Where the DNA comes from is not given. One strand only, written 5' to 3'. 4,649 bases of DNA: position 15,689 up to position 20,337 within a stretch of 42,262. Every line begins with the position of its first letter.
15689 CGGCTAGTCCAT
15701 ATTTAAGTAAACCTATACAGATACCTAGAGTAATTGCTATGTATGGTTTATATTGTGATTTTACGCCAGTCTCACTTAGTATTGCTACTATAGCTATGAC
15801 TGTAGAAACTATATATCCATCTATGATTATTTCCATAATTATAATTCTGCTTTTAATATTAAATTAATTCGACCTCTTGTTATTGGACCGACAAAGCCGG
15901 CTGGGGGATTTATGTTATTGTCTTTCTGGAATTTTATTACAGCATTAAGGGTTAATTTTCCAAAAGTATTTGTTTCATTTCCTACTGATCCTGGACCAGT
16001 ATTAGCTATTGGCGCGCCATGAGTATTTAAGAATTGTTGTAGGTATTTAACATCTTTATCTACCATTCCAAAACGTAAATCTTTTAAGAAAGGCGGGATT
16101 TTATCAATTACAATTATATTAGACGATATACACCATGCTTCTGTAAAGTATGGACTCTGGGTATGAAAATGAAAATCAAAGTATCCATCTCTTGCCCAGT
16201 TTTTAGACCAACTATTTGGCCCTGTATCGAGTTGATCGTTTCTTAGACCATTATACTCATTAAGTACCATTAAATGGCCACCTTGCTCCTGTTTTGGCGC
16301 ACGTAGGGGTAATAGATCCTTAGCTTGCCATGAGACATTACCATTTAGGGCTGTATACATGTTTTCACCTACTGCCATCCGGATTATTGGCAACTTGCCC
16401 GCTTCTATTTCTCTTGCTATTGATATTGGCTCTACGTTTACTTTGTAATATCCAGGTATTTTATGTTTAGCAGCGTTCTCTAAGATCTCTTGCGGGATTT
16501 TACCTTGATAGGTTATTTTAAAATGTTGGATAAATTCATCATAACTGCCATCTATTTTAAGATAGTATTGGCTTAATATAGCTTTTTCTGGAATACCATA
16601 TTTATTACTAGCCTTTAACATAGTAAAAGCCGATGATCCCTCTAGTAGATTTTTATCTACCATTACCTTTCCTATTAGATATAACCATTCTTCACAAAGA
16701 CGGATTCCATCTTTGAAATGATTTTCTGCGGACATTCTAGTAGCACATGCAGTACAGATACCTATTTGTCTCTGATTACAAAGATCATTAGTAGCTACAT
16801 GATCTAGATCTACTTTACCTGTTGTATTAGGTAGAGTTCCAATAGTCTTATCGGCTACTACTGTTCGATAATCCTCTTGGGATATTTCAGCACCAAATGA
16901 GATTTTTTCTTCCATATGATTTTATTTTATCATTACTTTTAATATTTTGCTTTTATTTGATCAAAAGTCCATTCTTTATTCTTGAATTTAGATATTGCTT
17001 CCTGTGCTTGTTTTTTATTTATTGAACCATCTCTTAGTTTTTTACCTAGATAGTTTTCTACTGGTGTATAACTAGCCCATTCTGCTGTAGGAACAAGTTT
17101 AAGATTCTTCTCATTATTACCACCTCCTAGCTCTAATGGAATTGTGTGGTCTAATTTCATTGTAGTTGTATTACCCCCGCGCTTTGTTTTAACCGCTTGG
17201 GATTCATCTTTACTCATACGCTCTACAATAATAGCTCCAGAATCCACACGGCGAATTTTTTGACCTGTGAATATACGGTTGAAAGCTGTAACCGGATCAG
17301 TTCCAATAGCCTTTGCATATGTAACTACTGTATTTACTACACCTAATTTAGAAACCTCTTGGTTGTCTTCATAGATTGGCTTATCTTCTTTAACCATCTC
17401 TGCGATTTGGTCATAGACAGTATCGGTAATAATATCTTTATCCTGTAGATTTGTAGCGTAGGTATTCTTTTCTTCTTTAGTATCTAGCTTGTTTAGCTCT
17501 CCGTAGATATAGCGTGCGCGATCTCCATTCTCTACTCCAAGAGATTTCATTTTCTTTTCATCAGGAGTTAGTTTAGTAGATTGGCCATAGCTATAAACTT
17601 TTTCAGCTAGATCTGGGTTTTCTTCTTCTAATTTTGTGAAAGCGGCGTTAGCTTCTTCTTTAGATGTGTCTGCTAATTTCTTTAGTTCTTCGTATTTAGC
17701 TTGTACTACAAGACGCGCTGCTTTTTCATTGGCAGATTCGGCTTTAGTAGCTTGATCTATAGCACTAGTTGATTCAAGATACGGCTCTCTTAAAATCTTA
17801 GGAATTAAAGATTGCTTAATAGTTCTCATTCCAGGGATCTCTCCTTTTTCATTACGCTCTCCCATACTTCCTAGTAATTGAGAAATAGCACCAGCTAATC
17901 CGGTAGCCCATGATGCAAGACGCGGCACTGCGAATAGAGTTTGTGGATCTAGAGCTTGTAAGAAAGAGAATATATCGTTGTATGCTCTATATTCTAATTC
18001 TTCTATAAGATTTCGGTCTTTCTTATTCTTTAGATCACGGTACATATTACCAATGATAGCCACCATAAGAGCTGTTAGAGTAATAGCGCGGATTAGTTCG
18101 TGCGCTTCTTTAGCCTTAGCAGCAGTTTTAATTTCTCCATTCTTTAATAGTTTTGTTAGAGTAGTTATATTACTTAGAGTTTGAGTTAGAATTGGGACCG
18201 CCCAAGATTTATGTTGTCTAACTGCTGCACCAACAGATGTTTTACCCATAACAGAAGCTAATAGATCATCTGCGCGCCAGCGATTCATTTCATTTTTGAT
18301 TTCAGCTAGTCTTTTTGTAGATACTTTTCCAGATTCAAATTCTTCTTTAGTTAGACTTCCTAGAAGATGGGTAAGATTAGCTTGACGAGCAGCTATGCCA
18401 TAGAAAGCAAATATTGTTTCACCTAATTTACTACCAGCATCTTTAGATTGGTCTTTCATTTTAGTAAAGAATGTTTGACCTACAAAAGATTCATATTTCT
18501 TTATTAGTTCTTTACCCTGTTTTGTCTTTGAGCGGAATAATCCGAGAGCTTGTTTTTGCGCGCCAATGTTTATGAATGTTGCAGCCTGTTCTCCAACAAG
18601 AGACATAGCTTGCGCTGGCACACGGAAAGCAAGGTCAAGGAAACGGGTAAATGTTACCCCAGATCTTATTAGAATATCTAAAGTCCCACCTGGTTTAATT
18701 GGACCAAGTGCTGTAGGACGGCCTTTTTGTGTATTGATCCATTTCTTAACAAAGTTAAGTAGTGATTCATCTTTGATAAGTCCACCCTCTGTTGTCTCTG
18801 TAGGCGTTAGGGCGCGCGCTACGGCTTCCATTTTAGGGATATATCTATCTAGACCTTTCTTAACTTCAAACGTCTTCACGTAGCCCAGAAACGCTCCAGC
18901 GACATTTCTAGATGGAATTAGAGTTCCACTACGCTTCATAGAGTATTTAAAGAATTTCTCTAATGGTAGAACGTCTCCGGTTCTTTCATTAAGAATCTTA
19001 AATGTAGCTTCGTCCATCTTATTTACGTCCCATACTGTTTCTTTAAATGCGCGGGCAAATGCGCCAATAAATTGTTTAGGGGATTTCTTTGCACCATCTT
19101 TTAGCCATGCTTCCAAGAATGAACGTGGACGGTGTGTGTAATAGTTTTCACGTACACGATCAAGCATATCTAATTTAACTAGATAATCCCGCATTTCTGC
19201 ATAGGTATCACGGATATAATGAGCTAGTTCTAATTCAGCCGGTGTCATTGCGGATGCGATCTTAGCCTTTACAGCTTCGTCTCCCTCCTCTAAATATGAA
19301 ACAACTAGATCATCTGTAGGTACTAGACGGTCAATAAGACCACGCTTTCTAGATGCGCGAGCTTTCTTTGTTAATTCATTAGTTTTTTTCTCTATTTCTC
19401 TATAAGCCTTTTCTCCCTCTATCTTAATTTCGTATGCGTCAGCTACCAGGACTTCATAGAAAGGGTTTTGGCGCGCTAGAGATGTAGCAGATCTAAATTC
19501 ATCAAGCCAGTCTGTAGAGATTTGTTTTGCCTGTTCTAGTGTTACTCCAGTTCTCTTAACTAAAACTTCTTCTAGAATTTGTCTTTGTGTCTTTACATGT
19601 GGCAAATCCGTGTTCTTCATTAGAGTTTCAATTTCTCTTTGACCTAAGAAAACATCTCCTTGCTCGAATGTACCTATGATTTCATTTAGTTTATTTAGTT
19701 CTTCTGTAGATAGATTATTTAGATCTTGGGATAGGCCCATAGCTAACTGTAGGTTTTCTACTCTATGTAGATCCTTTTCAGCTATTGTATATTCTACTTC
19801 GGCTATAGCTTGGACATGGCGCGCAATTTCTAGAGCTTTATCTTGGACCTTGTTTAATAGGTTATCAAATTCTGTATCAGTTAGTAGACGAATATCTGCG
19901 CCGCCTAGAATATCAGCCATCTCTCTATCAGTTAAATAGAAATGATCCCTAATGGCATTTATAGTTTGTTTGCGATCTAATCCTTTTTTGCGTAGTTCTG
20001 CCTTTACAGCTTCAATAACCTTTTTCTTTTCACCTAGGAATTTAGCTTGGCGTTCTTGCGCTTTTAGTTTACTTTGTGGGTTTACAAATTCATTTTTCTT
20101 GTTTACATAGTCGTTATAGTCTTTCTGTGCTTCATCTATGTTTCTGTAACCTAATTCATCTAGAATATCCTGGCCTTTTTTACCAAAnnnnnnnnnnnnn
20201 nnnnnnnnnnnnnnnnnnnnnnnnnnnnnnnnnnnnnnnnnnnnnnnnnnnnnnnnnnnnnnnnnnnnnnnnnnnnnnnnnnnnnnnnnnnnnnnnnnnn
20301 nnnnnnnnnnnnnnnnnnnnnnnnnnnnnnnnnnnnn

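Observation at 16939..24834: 2631-aa single-ORF polyvalent-type protein occupying about 19% of the genome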

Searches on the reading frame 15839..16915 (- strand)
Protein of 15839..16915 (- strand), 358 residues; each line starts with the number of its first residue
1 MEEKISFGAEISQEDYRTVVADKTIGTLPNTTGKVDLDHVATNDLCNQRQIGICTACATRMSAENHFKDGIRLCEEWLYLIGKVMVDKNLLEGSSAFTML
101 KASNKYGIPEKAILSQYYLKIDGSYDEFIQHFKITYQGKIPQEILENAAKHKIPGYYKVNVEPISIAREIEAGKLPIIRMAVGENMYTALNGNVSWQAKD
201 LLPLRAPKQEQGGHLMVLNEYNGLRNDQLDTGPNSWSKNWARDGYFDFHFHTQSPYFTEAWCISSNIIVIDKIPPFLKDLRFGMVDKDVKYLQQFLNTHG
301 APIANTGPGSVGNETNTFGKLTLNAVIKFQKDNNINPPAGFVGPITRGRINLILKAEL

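Call 6: search_protein_families(library=phrogs, proteins=[window:15839-16915:-], max_evalue=0.001)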
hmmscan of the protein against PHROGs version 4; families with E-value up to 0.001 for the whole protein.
window:15839-16915:- (358 aa): 1 family
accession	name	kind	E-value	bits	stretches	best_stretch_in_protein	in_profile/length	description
phrog_1224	-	head and packaging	0.00024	21.5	1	280-350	4-64/438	endolysin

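Call 7: search_protein_families(library=pfam, proteins=[window:15839-16915:-], max_evalue=0.01)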
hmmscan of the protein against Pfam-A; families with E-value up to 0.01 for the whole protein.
window:15839-16915:- (358 aa): 1 family
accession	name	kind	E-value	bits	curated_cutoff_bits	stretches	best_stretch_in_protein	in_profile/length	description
PF01471.23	PG_binding_1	-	8.4e-07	29.5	23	1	287-347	3-54/57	Putative peptidoglycan binding domain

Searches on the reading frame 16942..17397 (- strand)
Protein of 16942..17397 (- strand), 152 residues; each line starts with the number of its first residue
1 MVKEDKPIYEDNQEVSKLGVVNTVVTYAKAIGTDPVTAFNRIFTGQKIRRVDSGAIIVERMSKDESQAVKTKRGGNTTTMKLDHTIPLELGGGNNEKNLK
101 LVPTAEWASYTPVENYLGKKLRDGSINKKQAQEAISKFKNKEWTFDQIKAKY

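Call 90: search_protein_families(library=pfam, alignment_id=A7, max_evalue=1)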
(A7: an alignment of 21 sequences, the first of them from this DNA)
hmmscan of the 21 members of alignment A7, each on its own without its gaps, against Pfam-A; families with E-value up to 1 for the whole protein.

A. member 1, seq(152 aa): 3 families
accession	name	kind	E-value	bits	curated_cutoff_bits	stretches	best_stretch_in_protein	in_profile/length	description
PF16104.10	FPRL1_inhibitor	-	0.033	14.8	27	1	43-111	37-103/105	Formyl peptide receptor-like 1 inhibitory protein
PF14279.12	HNH_5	-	0.18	12.2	27.5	1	76-99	9-32/56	HNH endonuclease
PF01844.29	HNH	-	0.24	12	21.4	1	78-101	12-35/47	HNH endonuclease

B. families by the number of members that match (of 21 scanned): 21 families
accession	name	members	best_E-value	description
PF01844.29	HNH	10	0.0017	HNH endonuclease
PF14279.12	HNH_5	6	0.0028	HNH endonuclease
PF13395.12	HNH_4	4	0.0018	HNH endonuclease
PF09643.15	YopX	1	0.00013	YopX protein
PF20822.2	Cmr2_hel_dom1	1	0.0087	CRISPR RNA silencing complex Cmr2 subunit, first helical domain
PF13930.12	Endonuclea_NS_2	1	0.011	DNA/RNA non-specific endonuclease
PF18117.6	EDS1_EP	1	0.011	Enhanced disease susceptibility 1 protein EP domain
PF04065.20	Not3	1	0.011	Not1 N-terminal domain, CCR4-Not complex component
PF10874.13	DUF2746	1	0.02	Protein of unknown function (DUF2746)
PF16104.10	FPRL1_inhibitor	1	0.033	Formyl peptide receptor-like 1 inhibitory protein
PF07261.16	DnaB_2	1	0.05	Replication initiation and membrane attachment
PF23202.1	PAH_ZNF598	1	0.053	ZNF598 PAH domain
PF20871.2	KCTD1-15_CTD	1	0.11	BTB/POZ domain-containing protein KCTD1/15, C-terminal domain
PF17944.6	Arg_decarbox_C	1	0.11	Arginine decarboxylase C-terminal helical extension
PF09851.14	SHOCT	1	0.12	Short C-terminal domain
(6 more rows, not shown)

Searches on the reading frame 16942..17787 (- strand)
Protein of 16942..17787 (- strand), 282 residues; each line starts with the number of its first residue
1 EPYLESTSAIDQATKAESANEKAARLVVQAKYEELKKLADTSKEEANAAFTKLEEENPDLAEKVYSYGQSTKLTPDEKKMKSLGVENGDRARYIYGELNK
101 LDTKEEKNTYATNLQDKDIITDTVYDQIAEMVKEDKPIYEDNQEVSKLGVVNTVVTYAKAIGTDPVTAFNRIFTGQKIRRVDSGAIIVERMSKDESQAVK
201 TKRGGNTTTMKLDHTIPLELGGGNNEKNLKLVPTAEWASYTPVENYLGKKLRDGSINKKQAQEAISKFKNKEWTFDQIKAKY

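Call 83: search_protein_families(library=ncbifam, proteins=[window:16942-17787:-], max_evalue=1)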
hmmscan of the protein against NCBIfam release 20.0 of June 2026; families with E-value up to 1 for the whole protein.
window:16942-17787:- (282 aa): 0 families

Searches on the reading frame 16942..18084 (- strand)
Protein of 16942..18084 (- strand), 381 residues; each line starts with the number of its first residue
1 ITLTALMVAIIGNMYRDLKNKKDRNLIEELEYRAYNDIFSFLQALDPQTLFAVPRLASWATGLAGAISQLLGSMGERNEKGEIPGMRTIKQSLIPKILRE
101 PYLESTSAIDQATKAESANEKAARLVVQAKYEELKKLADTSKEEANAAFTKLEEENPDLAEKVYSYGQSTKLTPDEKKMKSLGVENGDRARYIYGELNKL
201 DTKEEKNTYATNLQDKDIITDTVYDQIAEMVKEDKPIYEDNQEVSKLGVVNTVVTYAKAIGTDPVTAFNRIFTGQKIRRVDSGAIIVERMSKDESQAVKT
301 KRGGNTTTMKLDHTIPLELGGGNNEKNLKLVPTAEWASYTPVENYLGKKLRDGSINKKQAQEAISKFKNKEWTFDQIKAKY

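Call 11: search_protein_families(library=pfam, proteins=[window:16942-18084:-], max_evalue=5)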
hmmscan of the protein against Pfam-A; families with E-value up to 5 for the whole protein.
window:16942-18084:- (381 aa): 3 families
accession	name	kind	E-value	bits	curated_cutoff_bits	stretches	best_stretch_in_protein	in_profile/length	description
PF00887.24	ACBP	-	0.029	15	28.3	1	104-151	25-74/76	Acyl CoA binding protein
PF10173.14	Mit_KHE1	-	0.049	14.2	22.5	1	122-241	31-139/188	Mitochondrial K+-H+ exchange-related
PF03172.18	HSR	-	0.14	12.8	24.9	1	211-237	28-54/99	HSR domain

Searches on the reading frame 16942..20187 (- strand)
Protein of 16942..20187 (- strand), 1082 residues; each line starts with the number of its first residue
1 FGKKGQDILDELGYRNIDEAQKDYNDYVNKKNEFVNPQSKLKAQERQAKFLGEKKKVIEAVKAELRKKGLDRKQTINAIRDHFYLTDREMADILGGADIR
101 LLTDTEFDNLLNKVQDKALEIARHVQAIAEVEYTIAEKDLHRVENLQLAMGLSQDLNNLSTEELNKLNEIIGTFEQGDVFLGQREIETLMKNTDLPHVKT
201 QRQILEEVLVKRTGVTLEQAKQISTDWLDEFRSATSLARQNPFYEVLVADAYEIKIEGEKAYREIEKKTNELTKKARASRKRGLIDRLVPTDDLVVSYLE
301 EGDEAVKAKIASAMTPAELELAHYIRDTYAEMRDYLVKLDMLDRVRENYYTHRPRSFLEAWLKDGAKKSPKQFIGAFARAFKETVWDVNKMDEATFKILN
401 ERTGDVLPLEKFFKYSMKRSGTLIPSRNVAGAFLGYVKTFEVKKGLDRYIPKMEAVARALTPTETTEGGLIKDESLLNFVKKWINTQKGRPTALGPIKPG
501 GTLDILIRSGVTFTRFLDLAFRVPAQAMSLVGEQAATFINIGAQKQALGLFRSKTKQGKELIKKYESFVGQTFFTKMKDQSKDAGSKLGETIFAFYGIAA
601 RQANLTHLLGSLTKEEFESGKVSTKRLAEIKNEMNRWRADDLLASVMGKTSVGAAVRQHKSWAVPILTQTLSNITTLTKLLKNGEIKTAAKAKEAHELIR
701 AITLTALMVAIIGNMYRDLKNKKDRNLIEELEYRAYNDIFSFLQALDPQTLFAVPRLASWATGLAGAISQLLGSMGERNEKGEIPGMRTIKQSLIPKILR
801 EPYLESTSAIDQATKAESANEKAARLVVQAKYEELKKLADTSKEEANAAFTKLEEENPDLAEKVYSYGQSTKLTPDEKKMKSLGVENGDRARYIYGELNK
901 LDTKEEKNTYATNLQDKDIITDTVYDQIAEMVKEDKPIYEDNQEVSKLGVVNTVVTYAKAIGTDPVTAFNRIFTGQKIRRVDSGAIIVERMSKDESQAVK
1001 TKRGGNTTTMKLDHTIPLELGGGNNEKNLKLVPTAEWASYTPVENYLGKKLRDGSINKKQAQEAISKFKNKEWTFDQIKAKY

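Call 34: search_protein_representatives(protein=window:16942-20187:-)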
Query: 1082 residues. Proteins with E-value up to 0.001 (for the whole library): 1532; up to 1e-10: 979; up to 1e-30: 684. The best 150 are listed.
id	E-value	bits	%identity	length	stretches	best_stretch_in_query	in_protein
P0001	0.0e+00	2368.7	100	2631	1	1-1082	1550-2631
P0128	0.0e+00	1193.0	55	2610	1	1-1081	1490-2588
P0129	0.0e+00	1184.3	56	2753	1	1-1069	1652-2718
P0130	0.0e+00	1182.5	54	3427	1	1-1069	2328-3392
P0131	0.0e+00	1169.8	53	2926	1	1-1069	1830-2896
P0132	0.0e+00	1137.3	52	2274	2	52-1079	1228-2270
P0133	0.0e+00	1136.0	53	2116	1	25-1079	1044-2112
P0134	0.0e+00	1124.7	52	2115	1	1-1069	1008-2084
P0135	1.1e-294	997.1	62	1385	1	53-816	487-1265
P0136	2.3e-280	949.7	48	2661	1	33-1082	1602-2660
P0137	1.0e-276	937.7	45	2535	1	1-1076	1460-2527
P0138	7.9e-274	928.1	46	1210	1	1-1077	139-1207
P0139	6.1e-273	925.2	45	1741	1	1-1073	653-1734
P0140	4.7e-252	856.0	44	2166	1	1-1082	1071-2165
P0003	6.2e-249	845.7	47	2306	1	1-1080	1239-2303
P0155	2.7e-189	648.3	38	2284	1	29-1069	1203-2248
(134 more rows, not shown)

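Call 84: search_protein_families(library=pfam, alignment_id=A5, max_evalue=0.001)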
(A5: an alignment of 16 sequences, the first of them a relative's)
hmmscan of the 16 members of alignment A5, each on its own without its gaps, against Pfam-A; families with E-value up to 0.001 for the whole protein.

A. member 1, P0271 (3965 aa): 2 families
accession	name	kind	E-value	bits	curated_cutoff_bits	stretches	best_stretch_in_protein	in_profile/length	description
PF18974.5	DUF5710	-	2.6e-08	33.9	26.5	1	1507-1538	1-32/44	Domain of unknown function (DUF5710)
PF24203.1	Phage_ProQ_C_like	-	0.00013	23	27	1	1359-1422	22-88/112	Phage ProQ C-terminal-like domain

B. families by the number of members that match (of 16 scanned): 15 families
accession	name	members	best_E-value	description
PF18760.7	ART-PolyVal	4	1.2e-24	ADP-Ribosyltransferase in polyvalent proteins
PF00300.27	His_Phos_1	2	4.6e-26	Histidine phosphatase superfamily (branch 1)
PF18814.6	PBECR5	2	9.2e-18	phage-Barnase-EndoU-ColicinE5/D-RelE like nuclease5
PF00226.36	DnaJ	2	2.5e-07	DnaJ domain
PF13489.12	Methyltransf_23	2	6.2e-06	Methyltransferase domain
PF04002.20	RadC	1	4.8e-22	RadC-like JAB domain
PF01555.25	N6_N4_Mtase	1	1.5e-18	DNA methylase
PF18796.6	LPD1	1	2.3e-15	Large polyvalent protein-associated domain 1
PF00271.37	Helicase_C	1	1.7e-09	Helicase conserved C-terminal domain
PF18974.5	DUF5710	1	2.6e-08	Domain of unknown function (DUF5710)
PF13563.12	2_5_RNA_ligase2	1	8e-07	2'-5' RNA ligase superfamily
PF03602.21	Cons_hypoth95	1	5e-05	Conserved hypothetical protein 95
PF24203.1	Phage_ProQ_C_like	1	0.00013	Phage ProQ C-terminal-like domain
PF08241.18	Methyltransf_11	1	0.00021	Methyltransferase domain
PF06414.18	Zeta_toxin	1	0.00054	Zeta toxin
